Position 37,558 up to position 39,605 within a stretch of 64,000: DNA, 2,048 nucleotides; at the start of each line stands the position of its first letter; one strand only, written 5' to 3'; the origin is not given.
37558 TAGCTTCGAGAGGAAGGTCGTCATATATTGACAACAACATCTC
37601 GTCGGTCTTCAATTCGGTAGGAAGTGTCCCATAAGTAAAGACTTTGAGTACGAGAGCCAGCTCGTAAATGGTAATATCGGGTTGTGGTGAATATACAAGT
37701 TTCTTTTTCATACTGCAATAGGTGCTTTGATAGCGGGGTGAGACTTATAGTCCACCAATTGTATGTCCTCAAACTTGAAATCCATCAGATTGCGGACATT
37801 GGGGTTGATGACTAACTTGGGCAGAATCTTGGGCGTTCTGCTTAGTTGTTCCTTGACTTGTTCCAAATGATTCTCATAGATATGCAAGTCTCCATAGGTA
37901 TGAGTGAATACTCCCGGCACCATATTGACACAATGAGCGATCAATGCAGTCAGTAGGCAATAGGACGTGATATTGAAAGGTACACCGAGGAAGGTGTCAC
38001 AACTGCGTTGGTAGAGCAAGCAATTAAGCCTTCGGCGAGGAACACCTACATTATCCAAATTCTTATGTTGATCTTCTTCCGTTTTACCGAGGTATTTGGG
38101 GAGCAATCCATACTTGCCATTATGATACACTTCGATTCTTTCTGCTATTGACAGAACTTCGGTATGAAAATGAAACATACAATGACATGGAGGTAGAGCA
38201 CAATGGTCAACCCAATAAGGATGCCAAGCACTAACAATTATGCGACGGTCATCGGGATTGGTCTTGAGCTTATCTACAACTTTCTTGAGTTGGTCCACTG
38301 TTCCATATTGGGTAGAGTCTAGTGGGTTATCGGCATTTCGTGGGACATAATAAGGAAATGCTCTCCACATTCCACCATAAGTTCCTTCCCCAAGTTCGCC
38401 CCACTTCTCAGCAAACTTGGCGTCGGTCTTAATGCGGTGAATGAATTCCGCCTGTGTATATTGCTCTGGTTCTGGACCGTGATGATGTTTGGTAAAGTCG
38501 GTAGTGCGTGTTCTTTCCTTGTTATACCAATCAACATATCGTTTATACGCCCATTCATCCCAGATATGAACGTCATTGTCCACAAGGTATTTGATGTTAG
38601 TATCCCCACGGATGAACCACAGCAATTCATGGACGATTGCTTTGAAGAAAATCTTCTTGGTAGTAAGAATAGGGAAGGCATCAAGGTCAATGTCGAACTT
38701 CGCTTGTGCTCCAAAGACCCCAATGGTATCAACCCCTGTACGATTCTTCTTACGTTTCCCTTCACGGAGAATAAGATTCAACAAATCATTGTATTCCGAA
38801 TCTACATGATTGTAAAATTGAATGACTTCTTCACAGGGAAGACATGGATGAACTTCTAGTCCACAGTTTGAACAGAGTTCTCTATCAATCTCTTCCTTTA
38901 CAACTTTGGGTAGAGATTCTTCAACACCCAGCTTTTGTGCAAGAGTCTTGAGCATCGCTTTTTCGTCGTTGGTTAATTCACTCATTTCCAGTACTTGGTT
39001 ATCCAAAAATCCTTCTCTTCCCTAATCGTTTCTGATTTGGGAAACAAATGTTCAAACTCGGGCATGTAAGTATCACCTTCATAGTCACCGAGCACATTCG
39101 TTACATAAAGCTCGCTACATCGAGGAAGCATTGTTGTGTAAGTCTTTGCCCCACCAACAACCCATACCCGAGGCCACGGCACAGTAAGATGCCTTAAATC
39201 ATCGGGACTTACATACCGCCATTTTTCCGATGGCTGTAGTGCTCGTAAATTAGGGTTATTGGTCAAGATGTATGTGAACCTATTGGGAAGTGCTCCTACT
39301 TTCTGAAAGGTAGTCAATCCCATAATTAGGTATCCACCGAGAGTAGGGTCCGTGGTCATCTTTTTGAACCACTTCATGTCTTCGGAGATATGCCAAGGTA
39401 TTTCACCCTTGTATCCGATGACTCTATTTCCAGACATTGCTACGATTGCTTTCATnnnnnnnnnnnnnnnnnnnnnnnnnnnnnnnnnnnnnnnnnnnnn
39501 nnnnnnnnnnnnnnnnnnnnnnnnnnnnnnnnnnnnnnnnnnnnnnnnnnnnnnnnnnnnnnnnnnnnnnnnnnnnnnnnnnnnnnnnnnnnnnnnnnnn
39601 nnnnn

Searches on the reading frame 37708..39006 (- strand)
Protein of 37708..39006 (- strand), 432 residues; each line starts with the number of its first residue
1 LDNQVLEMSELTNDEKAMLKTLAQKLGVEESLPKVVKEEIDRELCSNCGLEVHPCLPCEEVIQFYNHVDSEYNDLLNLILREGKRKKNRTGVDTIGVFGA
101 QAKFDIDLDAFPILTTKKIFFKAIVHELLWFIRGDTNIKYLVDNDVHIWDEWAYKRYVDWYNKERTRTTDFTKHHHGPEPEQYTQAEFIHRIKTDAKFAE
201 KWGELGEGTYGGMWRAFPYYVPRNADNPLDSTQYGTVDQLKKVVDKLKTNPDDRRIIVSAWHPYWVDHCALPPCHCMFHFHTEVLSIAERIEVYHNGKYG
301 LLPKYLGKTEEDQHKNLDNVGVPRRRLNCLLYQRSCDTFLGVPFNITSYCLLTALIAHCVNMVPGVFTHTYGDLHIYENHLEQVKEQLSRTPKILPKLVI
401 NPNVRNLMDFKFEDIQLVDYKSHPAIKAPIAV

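Call 5: search_protein_families(library=pfam, proteins=[window:37708-39006:-], max_evalue=0.01)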
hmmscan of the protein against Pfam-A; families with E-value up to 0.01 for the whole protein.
window:37708-39006:- (432 aa): 1 family
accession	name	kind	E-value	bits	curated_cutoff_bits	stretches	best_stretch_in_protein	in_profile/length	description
PF00303.24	Thymidylat_synt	-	4.9e-100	334.5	24.3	1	71-432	2-266/266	Thymidylate synthase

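Call 21: search_protein_families(library=ncbifam, proteins=[window:37708-39006:-], max_evalue=0.01)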
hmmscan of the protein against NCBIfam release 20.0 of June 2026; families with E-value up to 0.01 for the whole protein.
window:37708-39006:- (432 aa): 9 families
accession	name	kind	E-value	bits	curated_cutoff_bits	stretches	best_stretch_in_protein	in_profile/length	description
NF002496.0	PRK01827.1-2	equivalog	2.2e-112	375.2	325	2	66-283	2-209/318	thymidylate synthase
TIGR03284.1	thym_sym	equivalog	2.1e-108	362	108.35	2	71-282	2-186/296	thymidylate synthase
NF002497.0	PRK01827.1-3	equivalog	1.3e-98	329.5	327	3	322-432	154-264/264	thymidylate synthase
NF002499.0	PRK01827.1-5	equivalog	1.9e-83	279.7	405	3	323-432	155-264/264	thymidylate synthase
NF002495.0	PRK01827.1-1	equivalog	5.6e-48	163.9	327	3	325-432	169-279/279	thymidylate synthase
NF010393.0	PRK13821.1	equivalog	4.2e-45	154.1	576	2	71-284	3-202/323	thymidylate synthase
NF002498.0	PRK01827.1-4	equivalog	5.5e-38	130.9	427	3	331-432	177-283/283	thymidylate synthase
TIGR03283.1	thy_syn_methano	equivalog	9.5e-10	38.3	174.55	1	209-280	82-137/201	thymidylate synthase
NF009193.0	PRK12541.1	equivalog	0.007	16.6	171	0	120-184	31-95/161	RNA polymerase sigma factor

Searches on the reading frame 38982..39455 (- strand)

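Call 91: search_protein_families(library=pfam, proteins=[window:38982-39455:-], max_evalue=0.001)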
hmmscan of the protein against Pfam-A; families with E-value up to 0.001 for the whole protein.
window:38982-39455:- (157 aa): 1 family
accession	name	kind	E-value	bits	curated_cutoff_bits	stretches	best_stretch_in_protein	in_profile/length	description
PF00186.24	DHFR_1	-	6e-32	111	25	1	2-147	3-143/159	Dihydrofolate reductase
